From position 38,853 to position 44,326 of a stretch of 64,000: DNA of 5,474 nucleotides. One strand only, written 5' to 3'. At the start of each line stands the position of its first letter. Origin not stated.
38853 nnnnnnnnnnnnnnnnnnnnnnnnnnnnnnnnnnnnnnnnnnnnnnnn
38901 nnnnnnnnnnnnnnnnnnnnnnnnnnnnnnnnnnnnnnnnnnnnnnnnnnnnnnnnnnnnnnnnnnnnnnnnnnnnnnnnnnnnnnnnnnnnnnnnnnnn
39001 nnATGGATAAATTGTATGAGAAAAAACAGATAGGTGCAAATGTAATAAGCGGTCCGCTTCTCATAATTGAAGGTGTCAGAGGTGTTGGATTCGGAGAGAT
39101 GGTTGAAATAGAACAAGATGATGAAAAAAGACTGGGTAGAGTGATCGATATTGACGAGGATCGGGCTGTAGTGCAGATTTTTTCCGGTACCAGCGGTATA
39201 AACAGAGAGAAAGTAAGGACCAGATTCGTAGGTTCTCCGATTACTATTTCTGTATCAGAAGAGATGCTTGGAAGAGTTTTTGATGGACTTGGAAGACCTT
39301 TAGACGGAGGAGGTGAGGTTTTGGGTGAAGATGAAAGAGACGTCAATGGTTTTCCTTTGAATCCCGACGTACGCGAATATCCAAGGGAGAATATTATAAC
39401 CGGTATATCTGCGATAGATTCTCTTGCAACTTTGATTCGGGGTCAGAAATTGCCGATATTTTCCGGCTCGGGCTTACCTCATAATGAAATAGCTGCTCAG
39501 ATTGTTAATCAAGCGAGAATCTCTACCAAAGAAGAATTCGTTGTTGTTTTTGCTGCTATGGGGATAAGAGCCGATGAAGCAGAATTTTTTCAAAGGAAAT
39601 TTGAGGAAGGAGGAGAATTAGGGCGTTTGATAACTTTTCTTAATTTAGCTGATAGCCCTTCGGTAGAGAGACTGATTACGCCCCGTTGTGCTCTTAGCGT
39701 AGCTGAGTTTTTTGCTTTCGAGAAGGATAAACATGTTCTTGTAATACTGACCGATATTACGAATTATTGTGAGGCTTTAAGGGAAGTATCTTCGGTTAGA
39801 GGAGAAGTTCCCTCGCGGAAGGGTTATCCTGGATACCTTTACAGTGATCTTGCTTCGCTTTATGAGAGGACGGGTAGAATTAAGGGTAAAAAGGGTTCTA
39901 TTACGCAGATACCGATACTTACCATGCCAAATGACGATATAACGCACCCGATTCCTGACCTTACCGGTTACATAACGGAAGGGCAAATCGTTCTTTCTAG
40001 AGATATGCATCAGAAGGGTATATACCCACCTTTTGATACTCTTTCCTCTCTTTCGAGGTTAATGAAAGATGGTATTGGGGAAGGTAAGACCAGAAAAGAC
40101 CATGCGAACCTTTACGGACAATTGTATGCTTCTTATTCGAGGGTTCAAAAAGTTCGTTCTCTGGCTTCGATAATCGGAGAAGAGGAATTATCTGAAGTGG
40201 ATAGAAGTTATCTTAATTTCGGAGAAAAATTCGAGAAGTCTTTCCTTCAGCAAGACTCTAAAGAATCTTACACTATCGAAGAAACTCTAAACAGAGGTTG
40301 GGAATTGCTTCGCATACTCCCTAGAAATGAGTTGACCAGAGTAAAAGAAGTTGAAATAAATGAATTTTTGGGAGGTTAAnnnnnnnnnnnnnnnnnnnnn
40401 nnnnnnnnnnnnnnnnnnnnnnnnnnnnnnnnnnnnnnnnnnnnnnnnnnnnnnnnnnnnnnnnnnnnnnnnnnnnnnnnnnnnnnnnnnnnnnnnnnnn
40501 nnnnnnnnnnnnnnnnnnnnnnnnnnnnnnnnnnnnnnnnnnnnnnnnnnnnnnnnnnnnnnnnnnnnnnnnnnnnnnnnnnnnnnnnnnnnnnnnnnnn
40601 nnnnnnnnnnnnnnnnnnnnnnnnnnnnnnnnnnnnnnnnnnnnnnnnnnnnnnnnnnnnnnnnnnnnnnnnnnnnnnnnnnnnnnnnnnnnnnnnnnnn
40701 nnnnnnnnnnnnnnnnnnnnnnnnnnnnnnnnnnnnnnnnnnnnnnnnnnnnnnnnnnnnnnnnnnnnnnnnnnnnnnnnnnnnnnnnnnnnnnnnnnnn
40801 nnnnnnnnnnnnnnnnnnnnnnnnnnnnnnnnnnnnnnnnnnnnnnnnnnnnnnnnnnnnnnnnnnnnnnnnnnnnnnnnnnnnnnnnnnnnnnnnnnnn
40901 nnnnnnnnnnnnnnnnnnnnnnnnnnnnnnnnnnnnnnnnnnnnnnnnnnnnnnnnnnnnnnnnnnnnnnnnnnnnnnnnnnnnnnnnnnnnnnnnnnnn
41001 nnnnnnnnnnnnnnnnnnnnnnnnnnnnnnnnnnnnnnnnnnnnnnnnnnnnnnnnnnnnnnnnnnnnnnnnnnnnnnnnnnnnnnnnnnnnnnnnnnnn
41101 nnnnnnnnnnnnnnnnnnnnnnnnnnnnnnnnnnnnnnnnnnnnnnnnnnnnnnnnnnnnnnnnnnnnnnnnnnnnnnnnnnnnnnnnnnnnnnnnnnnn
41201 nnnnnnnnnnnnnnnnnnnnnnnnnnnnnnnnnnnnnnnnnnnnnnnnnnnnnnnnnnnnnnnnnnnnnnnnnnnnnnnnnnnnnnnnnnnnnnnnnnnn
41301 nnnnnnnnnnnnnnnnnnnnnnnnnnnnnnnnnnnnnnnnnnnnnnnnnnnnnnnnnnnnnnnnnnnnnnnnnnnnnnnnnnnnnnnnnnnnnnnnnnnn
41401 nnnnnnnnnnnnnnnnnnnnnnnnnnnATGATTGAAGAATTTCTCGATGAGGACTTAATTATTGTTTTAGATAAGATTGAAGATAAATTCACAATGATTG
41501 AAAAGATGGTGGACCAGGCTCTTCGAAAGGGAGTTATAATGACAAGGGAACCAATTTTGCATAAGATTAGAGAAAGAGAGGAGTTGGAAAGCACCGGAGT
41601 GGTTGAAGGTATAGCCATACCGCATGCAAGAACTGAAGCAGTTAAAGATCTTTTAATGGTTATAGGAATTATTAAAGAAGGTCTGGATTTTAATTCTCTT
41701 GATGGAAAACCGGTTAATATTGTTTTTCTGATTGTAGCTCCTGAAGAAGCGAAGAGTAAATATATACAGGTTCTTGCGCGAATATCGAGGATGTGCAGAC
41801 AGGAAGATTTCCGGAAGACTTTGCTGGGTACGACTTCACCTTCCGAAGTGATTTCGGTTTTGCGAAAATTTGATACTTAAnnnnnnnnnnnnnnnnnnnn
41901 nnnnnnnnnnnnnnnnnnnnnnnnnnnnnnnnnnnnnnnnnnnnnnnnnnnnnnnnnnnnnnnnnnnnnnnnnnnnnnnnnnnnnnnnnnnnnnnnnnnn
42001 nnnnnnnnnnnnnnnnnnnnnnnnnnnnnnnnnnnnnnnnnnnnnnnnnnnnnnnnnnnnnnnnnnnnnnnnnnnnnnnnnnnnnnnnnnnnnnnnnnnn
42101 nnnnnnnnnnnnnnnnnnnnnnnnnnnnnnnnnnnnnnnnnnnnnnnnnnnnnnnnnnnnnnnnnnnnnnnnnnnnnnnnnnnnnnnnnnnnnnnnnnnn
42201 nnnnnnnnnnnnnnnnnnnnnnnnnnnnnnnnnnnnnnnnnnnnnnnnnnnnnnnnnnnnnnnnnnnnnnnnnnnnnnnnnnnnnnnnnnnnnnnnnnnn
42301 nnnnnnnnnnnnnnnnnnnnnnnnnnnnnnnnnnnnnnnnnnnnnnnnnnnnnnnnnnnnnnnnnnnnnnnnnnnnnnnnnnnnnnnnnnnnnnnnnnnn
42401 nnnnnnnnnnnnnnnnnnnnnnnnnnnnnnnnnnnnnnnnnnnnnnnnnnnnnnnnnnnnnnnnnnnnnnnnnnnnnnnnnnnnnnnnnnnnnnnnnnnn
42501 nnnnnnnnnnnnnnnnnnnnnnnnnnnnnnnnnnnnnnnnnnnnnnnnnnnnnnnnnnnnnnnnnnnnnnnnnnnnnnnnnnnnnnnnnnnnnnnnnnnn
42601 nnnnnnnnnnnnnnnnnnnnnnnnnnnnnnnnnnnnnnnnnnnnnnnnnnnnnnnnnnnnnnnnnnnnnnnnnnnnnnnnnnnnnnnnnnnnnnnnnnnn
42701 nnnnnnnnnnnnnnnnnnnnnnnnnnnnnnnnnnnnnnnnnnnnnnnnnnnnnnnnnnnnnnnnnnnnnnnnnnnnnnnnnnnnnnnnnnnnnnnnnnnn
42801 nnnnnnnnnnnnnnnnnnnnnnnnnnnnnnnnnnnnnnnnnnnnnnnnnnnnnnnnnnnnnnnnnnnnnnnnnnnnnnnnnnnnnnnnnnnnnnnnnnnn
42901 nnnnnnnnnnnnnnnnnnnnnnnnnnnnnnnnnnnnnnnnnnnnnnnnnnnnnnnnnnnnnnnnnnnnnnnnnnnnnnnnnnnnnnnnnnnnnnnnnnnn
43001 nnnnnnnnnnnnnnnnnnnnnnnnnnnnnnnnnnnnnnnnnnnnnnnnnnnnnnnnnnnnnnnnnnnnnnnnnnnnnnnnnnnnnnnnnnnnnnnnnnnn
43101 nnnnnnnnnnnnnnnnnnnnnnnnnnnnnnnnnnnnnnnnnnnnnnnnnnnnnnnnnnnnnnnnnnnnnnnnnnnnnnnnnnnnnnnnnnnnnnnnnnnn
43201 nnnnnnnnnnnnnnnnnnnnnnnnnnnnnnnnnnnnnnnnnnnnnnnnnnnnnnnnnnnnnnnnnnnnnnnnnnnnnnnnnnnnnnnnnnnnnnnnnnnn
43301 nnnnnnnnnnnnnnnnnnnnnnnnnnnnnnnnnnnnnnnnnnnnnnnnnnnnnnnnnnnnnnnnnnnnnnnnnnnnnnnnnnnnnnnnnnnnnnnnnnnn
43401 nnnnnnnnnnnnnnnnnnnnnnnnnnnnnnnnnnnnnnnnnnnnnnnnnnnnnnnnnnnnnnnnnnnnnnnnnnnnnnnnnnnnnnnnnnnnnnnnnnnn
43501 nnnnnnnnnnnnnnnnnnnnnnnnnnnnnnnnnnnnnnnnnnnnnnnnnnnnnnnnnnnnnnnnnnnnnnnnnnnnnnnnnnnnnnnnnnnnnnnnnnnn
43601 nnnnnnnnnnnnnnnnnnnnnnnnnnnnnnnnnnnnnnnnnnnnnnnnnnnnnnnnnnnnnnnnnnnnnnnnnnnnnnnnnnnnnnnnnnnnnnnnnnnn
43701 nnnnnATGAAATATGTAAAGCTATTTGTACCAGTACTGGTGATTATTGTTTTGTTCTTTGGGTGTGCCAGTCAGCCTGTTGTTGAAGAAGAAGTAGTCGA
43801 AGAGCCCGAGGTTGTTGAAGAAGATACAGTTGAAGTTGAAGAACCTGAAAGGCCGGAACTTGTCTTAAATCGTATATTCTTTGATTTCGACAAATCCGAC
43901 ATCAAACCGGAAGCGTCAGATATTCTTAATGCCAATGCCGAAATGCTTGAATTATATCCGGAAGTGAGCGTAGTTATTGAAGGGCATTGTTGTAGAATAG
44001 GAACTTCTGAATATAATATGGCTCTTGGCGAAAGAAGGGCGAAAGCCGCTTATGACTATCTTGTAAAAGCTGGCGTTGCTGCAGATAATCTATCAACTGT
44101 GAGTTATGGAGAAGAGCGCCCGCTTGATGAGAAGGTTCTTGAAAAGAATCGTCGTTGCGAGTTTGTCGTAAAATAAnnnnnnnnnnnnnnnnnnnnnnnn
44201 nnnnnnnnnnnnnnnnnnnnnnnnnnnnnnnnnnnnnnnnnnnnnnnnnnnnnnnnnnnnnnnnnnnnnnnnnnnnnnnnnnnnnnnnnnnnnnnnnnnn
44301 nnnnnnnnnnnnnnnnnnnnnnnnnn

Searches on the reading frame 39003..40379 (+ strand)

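Call 69: search_protein_families(library=pfam, proteins=[window:39003-40379:+], max_evalue=0.00001)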
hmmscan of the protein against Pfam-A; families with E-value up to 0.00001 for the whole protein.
window:39003-40379:+ (458 aa): 3 families
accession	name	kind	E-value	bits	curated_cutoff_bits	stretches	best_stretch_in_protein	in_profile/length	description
PF00006.31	ATP-synt_ab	-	3.7e-79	265.7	29.5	1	134-351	1-213/213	ATP synthase alpha/beta family, nucleotide-binding domain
PF22919.1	ATP-synt_VA_C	-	2.1e-31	108.4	24.7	1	356-455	1-100/101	C-terminal domain of V and A type ATP synthase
PF02874.29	ATP-synt_ab_N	-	4.7e-10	40.3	20.9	1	15-68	4-61/69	ATP synthase alpha/beta family, beta-barrel domain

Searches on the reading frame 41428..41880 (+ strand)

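Call 31: search_protein_families(library=pfam, proteins=[window:41428-41880:+], max_evalue=0.0001)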
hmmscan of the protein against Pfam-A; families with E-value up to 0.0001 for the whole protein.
window:41428-41880:+ (150 aa): 1 family
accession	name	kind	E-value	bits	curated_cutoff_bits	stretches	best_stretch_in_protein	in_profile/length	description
PF00359.27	PTS_EIIA_2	-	4.4e-35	121.2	27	1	4-147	1-143/144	Phosphoenolpyruvate-dependent sugar phosphotransferase system, EIIA 2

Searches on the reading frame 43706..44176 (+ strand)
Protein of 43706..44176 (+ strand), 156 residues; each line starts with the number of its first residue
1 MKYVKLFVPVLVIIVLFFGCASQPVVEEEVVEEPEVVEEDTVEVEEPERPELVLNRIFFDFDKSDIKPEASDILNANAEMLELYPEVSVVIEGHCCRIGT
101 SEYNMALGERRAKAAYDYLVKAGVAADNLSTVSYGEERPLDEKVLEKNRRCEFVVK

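Call 31: search_protein_families(library=pfam, proteins=[window:43706-44176:+], max_evalue=0.0001)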
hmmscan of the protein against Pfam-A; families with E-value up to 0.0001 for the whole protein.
window:43706-44176:+ (156 aa): 1 family
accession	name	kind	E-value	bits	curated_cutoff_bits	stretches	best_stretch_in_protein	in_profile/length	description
PF00691.25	OmpA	-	9e-22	77.7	27.2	1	58-147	1-92/98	OmpA family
